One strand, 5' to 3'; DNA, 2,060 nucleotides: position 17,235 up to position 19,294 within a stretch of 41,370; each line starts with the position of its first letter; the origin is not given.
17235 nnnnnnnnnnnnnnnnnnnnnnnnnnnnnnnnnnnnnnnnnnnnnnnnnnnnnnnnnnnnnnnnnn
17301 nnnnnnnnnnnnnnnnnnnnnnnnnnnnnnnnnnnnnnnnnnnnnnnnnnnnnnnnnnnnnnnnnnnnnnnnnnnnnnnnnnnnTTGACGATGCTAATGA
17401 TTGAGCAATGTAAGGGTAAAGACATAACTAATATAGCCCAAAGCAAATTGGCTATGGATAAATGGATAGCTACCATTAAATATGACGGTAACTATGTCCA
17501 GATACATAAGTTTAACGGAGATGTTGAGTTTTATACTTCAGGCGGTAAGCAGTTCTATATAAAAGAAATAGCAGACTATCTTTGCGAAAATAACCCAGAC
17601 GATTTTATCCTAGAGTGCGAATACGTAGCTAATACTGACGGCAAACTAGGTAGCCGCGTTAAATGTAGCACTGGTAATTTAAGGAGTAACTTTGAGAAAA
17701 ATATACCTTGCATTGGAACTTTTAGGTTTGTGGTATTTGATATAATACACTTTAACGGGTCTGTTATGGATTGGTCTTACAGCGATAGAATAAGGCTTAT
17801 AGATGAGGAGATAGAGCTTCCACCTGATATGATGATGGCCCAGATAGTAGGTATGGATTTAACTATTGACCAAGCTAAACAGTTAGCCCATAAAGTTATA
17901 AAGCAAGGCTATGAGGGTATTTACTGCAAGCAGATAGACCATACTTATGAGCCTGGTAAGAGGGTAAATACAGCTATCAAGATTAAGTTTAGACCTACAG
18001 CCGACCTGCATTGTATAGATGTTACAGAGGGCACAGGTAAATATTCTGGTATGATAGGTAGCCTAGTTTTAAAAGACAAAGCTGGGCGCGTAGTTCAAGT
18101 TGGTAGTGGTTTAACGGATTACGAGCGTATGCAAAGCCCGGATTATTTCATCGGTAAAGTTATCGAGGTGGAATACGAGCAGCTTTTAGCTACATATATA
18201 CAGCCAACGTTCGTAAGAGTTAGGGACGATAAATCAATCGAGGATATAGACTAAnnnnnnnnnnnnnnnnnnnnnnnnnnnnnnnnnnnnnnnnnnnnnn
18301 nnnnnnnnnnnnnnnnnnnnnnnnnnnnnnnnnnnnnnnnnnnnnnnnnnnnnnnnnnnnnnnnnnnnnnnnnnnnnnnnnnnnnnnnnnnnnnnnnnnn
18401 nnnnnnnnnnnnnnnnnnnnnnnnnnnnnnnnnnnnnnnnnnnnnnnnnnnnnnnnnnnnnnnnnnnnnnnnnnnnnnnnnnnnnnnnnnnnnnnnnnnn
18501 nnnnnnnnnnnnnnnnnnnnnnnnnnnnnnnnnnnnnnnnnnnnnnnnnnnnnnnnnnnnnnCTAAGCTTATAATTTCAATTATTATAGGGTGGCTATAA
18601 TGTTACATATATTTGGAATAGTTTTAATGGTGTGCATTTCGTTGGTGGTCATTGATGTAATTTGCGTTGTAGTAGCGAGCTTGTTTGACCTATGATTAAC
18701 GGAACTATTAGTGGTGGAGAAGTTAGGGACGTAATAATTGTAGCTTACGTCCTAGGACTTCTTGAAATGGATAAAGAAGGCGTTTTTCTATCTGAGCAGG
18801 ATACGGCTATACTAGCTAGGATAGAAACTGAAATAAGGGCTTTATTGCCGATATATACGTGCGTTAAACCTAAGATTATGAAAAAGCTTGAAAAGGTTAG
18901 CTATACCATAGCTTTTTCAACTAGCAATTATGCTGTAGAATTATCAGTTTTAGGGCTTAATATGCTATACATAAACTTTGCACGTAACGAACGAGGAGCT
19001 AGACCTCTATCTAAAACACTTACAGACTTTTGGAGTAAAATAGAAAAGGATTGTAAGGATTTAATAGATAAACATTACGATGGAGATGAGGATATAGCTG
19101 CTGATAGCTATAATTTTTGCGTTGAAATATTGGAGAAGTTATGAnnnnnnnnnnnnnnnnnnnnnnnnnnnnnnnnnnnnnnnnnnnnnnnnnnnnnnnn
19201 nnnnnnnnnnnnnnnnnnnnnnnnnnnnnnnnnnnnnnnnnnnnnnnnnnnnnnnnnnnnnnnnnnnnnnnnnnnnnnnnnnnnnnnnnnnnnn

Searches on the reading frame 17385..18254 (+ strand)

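Call 49: search_protein_families(library=phrogs, proteins=[window:17385-18254:+])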
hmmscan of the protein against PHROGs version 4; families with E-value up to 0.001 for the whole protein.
window:17385-18254:+ (289 aa): 1 family
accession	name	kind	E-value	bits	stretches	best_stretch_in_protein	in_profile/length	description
phrog_114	-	DNA, RNA and nucleotide metabolism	8e-49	167.7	1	3-287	218-505/634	ATP-dependent DNA ligase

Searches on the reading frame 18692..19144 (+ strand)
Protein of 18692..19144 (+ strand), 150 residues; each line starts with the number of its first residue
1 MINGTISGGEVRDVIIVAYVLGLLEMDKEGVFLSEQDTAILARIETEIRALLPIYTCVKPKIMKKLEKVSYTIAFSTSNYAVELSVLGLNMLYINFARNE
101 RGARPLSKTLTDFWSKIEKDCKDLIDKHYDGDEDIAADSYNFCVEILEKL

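Call 49: search_protein_families(library=phrogs, proteins=[window:18692-19144:+])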
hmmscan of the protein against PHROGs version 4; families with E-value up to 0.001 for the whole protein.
window:18692-19144:+ (150 aa): 1 family
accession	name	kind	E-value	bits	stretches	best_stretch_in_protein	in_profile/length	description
phrog_30546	-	unknown function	2e-05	25.7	1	9-131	4-129/149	-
